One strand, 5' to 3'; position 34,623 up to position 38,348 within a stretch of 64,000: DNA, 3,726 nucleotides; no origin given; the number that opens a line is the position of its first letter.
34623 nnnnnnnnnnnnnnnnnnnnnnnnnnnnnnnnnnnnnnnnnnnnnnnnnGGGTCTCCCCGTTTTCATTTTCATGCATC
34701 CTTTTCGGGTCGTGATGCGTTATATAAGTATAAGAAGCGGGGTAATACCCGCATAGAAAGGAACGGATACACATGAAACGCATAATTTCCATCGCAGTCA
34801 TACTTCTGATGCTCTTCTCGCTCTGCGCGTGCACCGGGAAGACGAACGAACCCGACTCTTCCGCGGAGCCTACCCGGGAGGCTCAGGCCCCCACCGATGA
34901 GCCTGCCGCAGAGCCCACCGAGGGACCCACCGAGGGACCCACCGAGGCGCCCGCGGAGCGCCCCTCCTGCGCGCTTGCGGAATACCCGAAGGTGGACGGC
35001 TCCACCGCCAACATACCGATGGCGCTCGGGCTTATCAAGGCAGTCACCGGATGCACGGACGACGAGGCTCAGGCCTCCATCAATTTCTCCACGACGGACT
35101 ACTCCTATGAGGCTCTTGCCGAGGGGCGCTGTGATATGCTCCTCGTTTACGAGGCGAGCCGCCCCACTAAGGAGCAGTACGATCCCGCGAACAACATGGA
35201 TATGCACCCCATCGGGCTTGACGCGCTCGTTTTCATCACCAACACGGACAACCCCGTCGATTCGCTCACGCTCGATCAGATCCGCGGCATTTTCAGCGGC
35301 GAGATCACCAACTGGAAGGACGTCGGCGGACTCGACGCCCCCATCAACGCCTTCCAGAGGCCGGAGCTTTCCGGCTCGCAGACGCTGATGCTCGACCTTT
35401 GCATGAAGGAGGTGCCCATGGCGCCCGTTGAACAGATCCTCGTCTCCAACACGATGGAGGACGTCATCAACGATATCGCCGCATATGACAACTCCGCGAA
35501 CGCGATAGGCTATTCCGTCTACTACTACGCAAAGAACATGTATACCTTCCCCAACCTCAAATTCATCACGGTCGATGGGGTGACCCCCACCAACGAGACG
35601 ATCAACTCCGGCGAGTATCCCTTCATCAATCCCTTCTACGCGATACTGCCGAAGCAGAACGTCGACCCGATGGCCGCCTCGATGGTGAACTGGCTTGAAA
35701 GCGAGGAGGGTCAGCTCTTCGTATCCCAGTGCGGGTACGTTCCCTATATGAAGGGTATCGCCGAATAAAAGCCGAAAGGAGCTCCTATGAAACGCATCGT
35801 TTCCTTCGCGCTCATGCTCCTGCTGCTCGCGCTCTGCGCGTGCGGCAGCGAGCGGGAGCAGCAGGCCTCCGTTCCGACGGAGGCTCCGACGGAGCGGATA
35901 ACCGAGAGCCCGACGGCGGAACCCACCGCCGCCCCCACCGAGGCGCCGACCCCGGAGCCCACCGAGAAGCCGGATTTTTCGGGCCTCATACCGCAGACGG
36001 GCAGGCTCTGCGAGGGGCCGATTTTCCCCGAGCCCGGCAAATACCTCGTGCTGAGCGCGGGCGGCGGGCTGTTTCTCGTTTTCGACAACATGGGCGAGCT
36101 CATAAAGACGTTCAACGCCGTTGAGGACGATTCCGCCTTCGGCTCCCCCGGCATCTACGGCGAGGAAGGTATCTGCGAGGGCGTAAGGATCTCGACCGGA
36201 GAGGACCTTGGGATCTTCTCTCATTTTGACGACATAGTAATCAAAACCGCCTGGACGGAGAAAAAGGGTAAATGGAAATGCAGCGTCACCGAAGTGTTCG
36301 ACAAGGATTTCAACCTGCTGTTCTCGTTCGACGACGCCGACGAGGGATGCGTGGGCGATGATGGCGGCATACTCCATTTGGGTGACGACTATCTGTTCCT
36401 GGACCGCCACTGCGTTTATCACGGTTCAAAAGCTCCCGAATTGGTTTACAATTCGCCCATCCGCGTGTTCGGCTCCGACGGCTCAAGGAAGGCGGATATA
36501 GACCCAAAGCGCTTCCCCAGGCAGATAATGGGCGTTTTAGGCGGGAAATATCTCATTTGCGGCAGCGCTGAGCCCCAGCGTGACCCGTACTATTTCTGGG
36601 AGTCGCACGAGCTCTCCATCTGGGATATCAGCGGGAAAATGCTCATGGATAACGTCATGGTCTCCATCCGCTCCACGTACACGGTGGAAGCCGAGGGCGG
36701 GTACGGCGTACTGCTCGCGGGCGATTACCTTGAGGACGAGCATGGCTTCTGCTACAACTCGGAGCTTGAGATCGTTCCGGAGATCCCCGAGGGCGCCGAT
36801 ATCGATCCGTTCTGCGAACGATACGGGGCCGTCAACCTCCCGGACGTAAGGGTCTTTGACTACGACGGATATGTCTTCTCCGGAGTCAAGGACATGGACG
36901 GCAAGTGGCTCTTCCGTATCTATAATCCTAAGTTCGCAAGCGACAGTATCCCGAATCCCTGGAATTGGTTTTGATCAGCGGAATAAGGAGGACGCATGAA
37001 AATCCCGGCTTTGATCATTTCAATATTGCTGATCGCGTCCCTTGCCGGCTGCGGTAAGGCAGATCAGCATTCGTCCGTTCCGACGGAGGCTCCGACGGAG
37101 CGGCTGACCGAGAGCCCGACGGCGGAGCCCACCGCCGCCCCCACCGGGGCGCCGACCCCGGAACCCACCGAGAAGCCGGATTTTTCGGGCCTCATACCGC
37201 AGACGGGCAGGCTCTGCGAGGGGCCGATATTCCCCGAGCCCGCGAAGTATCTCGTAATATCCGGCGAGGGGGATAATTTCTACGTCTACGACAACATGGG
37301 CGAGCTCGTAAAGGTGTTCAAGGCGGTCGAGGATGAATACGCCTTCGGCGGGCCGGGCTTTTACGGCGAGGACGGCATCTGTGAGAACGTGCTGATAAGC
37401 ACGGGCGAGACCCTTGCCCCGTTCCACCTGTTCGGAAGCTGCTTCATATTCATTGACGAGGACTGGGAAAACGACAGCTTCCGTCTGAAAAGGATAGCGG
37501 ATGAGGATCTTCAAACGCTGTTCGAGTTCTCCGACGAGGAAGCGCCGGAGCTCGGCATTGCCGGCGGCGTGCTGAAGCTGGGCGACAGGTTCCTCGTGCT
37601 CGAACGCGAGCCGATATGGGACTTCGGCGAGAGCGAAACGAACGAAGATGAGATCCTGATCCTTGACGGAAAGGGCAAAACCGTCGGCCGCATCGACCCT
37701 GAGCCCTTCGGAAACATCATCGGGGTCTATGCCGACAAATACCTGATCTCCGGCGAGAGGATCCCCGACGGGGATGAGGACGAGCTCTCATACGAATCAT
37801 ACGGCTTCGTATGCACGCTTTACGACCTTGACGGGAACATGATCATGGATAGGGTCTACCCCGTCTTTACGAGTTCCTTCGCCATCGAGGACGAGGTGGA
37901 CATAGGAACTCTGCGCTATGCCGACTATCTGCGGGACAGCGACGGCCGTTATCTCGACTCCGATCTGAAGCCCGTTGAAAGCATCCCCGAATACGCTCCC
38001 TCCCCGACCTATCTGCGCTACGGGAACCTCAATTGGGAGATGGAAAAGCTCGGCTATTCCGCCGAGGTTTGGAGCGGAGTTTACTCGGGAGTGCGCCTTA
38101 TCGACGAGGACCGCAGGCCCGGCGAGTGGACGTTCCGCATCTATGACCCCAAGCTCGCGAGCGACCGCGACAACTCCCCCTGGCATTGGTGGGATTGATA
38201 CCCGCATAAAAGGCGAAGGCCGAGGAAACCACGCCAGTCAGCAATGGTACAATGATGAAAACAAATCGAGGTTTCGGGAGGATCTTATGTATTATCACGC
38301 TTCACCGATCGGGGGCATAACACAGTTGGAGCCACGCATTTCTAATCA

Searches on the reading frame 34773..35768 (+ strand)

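Call 66: search_protein_families(library=pfam, proteins=[window:34773-35768:+], max_evalue=0.001)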
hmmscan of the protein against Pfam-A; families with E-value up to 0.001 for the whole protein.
window:34773-35768:+ (331 aa): 1 family
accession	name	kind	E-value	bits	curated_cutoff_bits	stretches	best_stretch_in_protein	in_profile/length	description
PF12849.12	PBP_like_2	-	1.5e-25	90.9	27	1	73-311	13-266/267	PBP superfamily domain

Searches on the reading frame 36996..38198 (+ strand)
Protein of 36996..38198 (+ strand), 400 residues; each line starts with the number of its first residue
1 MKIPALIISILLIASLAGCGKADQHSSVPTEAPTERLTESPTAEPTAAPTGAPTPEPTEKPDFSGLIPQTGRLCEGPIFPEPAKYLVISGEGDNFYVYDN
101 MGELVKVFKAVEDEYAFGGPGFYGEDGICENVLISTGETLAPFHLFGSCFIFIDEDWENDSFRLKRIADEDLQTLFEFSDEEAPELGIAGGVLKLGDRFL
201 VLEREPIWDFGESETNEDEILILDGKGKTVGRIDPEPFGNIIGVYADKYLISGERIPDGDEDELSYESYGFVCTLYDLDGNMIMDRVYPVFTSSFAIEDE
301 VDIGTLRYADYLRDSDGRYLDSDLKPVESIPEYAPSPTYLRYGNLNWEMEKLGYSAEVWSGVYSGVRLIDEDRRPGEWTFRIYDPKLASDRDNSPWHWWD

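Call 10: search_protein_families(library=pfam, proteins=[window:36996-38198:+], max_evalue=0.001)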
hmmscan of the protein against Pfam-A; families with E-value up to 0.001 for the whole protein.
window:36996-38198:+ (400 aa): 1 family
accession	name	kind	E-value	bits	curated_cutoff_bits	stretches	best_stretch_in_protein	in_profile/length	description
PF04886.17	PT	-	0.00033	20.6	26.2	0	29-61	2-34/36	PT disordered repeat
